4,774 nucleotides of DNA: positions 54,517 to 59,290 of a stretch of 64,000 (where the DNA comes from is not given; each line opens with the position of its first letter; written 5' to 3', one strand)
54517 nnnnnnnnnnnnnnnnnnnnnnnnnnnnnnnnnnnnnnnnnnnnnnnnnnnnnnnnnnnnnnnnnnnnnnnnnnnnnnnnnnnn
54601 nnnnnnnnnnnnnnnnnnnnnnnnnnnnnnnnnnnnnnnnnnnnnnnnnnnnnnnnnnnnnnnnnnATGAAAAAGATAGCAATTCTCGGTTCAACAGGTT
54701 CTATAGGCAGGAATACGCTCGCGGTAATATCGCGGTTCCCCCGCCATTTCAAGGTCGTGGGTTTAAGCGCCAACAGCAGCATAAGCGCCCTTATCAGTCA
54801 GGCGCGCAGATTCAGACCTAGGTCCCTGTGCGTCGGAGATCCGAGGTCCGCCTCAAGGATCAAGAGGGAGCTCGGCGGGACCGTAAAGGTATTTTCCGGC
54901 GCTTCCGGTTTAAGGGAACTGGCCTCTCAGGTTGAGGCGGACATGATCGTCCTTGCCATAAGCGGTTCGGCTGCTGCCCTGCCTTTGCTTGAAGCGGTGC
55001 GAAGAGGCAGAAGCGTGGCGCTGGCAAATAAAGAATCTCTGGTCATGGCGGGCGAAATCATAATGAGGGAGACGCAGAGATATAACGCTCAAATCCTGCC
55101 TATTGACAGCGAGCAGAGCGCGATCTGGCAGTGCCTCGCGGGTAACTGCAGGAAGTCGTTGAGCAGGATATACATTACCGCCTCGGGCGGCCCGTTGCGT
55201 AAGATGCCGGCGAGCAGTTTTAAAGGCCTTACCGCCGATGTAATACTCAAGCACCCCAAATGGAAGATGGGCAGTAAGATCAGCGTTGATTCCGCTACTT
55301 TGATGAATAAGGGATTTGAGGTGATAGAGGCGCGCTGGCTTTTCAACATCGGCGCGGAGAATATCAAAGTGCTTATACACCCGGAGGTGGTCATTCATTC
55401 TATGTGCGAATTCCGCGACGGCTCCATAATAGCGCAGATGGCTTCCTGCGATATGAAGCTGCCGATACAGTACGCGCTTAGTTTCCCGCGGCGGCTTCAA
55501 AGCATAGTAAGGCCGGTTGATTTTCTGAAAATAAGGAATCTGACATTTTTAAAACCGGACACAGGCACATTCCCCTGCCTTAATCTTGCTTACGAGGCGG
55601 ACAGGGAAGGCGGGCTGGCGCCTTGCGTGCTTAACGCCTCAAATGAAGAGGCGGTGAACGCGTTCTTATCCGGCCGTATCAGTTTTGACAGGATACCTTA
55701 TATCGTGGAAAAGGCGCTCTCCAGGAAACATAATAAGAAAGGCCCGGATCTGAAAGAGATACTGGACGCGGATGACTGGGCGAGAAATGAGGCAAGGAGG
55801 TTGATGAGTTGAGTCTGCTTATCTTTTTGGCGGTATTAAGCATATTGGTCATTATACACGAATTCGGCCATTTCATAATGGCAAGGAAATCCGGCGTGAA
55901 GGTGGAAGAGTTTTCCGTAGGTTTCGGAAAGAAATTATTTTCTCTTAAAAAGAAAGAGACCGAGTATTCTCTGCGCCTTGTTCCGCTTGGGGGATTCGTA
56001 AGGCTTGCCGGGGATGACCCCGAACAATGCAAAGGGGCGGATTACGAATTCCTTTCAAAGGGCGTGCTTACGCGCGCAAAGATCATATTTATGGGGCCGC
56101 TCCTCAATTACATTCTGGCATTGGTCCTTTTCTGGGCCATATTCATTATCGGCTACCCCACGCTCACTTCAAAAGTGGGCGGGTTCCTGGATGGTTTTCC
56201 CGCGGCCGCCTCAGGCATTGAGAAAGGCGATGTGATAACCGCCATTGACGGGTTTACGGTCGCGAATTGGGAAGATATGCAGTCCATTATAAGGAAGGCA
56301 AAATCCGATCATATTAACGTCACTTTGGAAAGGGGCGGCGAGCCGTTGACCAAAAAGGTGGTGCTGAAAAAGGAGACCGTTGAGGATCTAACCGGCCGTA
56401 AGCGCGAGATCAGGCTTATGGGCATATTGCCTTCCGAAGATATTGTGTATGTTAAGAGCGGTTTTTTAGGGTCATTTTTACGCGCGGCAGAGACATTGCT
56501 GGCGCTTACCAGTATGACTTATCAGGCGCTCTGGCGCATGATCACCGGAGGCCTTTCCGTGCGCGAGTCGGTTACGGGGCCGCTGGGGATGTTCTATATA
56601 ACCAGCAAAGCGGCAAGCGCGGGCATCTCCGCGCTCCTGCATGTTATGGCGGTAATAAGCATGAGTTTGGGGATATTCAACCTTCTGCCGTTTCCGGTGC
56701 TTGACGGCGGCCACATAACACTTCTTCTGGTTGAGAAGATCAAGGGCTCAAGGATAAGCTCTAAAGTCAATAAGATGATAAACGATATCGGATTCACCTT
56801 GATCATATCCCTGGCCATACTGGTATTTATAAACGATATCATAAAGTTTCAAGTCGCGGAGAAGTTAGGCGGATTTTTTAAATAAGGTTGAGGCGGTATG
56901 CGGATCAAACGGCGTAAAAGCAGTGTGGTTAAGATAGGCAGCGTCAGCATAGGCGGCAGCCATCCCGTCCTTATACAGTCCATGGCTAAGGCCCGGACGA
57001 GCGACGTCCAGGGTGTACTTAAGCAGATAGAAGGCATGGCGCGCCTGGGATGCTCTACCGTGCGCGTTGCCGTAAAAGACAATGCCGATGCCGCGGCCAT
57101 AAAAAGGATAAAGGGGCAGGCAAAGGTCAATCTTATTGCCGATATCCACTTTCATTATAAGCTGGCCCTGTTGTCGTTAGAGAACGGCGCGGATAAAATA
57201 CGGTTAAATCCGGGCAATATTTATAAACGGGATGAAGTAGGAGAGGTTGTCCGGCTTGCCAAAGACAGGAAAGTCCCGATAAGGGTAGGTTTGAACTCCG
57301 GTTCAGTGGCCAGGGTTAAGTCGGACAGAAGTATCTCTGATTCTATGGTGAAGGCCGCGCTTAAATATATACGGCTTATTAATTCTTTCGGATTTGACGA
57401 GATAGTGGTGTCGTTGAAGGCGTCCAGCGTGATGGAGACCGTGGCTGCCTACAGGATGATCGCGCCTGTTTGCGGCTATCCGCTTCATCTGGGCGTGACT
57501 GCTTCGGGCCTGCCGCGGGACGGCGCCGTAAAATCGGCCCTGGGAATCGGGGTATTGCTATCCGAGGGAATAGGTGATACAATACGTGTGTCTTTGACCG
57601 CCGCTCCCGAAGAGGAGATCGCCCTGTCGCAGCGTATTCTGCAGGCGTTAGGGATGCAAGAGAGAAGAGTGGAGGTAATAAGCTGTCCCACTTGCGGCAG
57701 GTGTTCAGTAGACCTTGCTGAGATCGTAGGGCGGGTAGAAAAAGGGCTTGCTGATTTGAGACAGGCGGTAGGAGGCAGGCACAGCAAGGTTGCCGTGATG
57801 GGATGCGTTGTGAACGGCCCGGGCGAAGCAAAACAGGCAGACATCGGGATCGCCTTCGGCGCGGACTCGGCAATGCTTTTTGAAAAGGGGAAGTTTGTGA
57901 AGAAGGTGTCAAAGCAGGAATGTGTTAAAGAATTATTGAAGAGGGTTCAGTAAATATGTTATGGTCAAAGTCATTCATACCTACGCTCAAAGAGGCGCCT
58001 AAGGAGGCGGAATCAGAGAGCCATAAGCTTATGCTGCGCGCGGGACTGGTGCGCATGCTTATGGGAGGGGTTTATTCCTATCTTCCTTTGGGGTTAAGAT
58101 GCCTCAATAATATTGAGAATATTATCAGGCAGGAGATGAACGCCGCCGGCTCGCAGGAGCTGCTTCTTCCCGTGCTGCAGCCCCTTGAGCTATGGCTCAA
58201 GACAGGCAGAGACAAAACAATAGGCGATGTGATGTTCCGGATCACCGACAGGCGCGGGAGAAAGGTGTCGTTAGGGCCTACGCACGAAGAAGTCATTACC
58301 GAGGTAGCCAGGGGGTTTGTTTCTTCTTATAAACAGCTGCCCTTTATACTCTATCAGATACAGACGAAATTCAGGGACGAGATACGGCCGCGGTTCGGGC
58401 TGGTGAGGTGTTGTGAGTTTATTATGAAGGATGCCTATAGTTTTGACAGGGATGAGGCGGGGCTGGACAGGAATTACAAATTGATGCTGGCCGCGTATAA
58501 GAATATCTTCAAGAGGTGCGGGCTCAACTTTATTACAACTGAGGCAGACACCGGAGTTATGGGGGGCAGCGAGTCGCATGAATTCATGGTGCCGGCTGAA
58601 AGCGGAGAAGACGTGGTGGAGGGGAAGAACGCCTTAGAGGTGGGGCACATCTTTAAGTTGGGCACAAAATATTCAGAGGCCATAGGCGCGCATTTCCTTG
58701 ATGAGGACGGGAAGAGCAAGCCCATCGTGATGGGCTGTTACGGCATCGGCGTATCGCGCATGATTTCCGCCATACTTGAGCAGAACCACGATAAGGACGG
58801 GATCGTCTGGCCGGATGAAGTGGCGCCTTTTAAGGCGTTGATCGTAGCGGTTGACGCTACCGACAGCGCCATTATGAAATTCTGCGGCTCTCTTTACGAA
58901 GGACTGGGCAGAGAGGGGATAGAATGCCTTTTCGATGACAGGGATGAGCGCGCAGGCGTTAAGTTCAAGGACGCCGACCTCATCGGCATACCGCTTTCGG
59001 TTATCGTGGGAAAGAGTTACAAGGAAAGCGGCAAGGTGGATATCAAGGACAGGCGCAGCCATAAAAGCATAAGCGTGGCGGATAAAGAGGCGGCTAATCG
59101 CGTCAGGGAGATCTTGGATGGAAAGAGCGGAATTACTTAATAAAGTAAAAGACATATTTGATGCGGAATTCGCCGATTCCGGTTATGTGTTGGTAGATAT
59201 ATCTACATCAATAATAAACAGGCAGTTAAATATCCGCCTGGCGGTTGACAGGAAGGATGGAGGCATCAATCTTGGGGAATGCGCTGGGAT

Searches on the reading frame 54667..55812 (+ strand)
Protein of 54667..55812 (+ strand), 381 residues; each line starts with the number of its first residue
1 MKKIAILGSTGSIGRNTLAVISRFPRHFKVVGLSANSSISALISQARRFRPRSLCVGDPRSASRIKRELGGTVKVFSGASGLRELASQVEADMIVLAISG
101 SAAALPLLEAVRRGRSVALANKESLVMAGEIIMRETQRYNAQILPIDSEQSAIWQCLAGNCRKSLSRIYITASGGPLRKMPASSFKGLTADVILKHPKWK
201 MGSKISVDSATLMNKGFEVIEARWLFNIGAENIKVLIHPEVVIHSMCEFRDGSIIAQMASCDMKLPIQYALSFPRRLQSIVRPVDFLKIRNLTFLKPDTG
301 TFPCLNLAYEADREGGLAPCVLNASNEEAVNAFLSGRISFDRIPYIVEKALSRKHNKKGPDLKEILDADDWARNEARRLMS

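Call 65: search_protein_families(library=pfam, proteins=[window:54667-55812:+], max_evalue=0.00001)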
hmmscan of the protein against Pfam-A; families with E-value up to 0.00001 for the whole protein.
window:54667-55812:+ (381 aa): 3 families
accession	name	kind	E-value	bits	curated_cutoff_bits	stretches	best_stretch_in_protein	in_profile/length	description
PF13288.12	DXPR_C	-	5.5e-40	136.7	27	1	258-374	1-114/115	DXP reductoisomerase C-terminal domain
PF02670.22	DXP_reductoisom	-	3.5e-38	131.7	21.7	1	4-129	1-129/129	1-deoxy-D-xylulose 5-phosphate reductoisomerase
PF08436.17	DXP_redisom_C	-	3.8e-35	120.3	26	1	143-226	1-84/84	1-deoxy-D-xylulose 5-phosphate reductoisomerase C-terminal domain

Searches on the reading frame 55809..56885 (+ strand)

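Call 65: search_protein_families(library=pfam, proteins=[window:55809-56885:+], max_evalue=0.00001)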
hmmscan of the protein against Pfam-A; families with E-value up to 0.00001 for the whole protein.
window:55809-56885:+ (358 aa): 3 families
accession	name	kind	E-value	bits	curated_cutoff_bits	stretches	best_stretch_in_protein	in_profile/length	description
PF02163.28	Peptidase_M50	-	1.4e-65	221.2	27.2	1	6-334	2-220/221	Peptidase family M50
PF13180.12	PDZ_2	-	7.2e-08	33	27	1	131-184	24-78/80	PDZ domain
PF00595.29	PDZ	-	3.5e-06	27.7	23.2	1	128-173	34-78/81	PDZ domain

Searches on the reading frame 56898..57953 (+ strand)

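Call 65: search_protein_families(library=pfam, proteins=[window:56898-57953:+], max_evalue=0.00001)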
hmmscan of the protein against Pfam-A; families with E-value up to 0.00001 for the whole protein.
window:56898-57953:+ (351 aa): 1 family
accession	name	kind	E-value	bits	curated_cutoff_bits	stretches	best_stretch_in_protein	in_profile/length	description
PF04551.19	GcpE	-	4.7e-128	427.4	32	1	10-350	3-341/343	GcpE protein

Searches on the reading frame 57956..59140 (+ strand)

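Call 65: search_protein_families(library=pfam, proteins=[window:57956-59140:+], max_evalue=0.00001)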
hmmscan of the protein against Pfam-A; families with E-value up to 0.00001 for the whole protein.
window:57956-59140:+ (394 aa): 2 families
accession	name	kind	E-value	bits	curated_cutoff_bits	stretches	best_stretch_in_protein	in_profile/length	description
PF00587.30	tRNA-synt_2b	-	8.6e-31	107.8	29.3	1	94-277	1-179/179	tRNA synthetase class II core domain (G, H, P, S and T)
PF03129.25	HGTP_anticodon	-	5.6e-18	65.3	21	1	294-385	2-93/94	Anticodon binding domain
